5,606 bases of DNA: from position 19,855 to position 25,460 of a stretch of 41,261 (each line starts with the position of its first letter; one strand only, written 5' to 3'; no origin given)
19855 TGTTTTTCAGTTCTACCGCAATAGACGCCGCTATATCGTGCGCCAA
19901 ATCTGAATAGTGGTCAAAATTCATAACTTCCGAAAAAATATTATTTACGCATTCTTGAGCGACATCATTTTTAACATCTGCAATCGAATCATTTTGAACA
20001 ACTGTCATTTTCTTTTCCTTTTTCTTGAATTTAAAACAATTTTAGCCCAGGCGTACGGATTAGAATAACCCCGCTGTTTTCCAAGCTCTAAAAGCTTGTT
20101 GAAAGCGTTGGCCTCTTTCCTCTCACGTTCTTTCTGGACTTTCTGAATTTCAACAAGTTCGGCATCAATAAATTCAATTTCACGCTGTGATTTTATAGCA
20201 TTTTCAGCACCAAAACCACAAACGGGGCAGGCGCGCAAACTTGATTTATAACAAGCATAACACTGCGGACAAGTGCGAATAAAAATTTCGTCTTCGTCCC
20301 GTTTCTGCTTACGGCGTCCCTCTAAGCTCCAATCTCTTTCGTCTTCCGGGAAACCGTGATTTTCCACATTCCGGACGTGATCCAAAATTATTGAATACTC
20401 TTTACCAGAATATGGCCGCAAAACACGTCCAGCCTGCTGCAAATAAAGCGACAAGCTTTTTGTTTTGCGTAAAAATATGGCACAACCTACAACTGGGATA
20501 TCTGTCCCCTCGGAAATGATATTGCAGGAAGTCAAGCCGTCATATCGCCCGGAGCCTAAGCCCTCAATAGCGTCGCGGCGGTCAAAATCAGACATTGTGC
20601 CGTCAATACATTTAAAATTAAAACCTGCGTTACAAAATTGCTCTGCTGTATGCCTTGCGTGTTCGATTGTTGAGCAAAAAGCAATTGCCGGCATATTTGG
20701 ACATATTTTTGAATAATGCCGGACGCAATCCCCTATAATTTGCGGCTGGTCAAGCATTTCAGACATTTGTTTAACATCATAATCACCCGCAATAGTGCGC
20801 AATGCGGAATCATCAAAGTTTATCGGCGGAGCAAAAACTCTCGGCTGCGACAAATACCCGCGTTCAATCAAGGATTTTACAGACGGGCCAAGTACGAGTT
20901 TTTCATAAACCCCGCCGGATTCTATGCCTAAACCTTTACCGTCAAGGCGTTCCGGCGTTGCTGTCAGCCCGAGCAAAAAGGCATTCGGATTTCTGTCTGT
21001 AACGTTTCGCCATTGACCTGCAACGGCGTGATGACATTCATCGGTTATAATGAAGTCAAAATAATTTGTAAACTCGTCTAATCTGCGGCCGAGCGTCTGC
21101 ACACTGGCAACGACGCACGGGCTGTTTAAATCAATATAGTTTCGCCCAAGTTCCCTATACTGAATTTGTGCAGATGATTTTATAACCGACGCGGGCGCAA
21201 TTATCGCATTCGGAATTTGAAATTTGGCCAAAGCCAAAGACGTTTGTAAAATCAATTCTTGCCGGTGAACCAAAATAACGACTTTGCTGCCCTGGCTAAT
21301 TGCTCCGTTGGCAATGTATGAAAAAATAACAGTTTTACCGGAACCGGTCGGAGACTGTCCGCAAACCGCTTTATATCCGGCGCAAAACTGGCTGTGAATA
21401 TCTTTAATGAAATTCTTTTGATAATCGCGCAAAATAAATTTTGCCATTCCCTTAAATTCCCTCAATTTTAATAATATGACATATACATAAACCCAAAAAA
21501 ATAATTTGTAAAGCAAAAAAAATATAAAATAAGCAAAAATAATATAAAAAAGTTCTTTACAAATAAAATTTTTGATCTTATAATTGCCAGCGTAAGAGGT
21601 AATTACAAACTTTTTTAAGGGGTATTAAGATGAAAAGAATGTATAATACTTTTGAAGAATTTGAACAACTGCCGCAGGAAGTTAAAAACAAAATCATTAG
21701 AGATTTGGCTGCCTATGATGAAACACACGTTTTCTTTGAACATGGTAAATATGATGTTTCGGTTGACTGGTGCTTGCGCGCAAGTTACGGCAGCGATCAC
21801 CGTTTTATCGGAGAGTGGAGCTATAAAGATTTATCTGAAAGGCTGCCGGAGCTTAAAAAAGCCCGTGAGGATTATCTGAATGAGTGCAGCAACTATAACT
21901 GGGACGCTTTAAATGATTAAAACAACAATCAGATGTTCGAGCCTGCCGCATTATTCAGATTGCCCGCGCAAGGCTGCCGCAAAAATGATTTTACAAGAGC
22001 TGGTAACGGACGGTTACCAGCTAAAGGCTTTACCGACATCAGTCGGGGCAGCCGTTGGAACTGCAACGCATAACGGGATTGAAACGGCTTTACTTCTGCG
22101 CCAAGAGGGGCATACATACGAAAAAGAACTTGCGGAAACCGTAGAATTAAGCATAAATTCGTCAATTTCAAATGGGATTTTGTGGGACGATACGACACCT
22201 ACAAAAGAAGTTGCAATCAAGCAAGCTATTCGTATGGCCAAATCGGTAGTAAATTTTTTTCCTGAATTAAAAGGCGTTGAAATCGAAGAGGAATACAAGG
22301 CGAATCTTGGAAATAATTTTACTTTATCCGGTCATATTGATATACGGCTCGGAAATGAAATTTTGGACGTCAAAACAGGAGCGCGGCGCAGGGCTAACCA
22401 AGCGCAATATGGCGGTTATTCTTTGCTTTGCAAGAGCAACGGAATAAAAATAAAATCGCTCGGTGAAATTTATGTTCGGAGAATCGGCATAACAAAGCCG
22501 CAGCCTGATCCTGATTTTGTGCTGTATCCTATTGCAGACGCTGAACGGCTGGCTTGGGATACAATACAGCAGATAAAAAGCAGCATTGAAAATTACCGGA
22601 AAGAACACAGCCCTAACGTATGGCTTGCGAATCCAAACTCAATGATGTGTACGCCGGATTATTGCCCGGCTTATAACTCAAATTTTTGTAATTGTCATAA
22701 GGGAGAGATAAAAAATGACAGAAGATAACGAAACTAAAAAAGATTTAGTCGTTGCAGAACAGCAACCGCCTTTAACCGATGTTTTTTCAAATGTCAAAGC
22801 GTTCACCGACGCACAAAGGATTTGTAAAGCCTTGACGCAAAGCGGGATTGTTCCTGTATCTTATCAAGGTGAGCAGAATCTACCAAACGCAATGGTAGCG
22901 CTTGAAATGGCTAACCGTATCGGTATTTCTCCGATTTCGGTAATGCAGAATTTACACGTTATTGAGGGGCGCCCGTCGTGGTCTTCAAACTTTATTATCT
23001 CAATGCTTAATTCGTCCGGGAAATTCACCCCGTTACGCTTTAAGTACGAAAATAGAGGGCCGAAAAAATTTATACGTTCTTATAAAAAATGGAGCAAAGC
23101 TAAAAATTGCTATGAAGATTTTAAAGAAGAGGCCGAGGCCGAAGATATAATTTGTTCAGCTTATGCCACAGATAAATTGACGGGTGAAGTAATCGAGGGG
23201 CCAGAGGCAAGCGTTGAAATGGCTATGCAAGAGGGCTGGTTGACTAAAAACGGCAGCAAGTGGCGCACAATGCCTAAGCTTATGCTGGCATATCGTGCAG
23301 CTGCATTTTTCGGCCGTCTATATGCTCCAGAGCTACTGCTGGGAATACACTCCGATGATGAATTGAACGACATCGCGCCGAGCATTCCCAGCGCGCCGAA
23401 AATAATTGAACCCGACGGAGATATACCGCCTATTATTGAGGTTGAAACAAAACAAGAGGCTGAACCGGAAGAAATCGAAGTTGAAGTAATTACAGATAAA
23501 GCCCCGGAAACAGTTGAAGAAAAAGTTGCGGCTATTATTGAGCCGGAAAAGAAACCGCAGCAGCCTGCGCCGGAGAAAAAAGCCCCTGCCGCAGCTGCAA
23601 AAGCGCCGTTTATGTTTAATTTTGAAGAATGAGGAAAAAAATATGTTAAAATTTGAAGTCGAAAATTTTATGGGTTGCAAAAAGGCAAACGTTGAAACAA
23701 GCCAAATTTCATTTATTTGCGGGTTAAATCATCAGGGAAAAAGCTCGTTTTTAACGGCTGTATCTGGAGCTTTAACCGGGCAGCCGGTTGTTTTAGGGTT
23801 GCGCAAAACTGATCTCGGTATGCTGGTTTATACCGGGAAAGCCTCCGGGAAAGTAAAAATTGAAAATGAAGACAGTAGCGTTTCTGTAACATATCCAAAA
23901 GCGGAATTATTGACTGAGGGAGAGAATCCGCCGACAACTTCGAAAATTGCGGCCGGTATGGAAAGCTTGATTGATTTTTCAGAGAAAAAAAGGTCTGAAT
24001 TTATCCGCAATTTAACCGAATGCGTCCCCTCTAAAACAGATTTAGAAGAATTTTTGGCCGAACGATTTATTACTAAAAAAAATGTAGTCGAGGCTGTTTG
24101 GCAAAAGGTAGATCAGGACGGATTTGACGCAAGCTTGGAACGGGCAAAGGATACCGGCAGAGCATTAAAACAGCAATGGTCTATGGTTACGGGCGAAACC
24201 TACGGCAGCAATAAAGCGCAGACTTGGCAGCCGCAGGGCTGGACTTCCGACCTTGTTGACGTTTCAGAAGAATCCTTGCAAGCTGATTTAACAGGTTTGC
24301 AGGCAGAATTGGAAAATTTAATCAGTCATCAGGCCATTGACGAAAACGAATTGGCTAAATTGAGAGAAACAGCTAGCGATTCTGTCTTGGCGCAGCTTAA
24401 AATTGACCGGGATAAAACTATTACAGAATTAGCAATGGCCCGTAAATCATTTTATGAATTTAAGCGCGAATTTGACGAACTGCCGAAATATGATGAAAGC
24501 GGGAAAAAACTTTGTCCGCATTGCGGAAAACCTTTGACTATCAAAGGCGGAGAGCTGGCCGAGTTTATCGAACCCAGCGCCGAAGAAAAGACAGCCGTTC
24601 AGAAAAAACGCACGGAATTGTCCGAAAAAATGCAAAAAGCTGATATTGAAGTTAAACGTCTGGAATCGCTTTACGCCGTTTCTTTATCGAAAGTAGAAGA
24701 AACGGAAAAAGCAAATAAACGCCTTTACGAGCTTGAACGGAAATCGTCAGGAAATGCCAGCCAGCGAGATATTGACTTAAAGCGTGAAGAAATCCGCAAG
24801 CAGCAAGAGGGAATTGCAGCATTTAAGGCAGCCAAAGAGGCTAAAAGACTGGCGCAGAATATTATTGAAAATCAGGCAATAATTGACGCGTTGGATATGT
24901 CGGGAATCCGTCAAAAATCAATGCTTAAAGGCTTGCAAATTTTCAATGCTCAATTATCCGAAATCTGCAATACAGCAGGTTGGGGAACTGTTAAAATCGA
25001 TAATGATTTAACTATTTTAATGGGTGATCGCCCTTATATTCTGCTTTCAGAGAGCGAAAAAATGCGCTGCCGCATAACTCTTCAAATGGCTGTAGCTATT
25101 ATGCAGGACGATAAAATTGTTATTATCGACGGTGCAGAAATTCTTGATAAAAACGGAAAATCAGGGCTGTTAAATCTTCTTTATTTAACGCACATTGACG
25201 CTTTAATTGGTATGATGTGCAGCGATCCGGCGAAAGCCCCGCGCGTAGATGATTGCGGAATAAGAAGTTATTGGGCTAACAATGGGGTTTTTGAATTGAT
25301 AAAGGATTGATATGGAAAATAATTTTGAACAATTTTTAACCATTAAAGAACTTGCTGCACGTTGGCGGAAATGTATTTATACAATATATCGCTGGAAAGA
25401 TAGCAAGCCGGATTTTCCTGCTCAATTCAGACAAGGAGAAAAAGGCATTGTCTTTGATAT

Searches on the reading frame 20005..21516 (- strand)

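Call 68: search_protein_families(library=phrogs, proteins=[window:20005-21516:-], max_evalue=0.00001)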
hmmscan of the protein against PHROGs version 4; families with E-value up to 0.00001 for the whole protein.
window:20005-21516:- (503 aa): 5 families
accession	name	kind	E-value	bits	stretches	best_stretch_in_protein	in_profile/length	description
phrog_16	-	DNA, RNA and nucleotide metabolism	1.1e-98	332.6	1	16-458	260-659/986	DNA helicase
phrog_9690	-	DNA, RNA and nucleotide metabolism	1e-16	61.8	1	134-384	22-272/306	DNA helicase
phrog_16259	-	DNA, RNA and nucleotide metabolism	2e-07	31.6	1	26-163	115-235/330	DNA helicase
phrog_16694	-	unknown function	2.1e-06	27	0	27-165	273-413/1010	-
phrog_3830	-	unknown function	6e-06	25.7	0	56-188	298-436/1032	-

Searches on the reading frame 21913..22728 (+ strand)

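Call 68: search_protein_families(library=phrogs, proteins=[window:21913-22728:+], max_evalue=0.00001)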
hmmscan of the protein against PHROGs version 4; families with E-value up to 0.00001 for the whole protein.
window:21913-22728:+ (271 aa): 1 family
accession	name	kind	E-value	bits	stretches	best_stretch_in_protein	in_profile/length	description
phrog_69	-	DNA, RNA and nucleotide metabolism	2.6e-07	31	1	3-254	87-320/501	exonuclease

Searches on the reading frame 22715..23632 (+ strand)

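Call 68: search_protein_families(library=phrogs, proteins=[window:22715-23632:+], max_evalue=0.00001)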
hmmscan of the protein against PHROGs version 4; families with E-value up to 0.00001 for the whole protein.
window:22715-23632:+ (305 aa): 2 families
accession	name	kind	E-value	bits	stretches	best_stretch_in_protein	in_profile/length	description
phrog_561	-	DNA, RNA and nucleotide metabolism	1.4e-69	237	1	20-276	292-498/633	RecT-like ssDNA annealing protein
phrog_4171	-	DNA, RNA and nucleotide metabolism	6.1e-16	60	1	23-102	33-110/392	RecT-like ssDNA annealing protein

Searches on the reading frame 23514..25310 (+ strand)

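Call 68: search_protein_families(library=phrogs, proteins=[window:23514-25310:+], max_evalue=0.00001)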
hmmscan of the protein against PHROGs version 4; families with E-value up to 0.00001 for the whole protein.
window:23514-25310:+ (598 aa): 2 families
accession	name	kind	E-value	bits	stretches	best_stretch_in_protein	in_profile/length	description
phrog_1499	-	unknown function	1.5e-10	41.9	1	46-547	7-387/427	-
phrog_4747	-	unknown function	7.7e-06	26.2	0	46-144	5-97/610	-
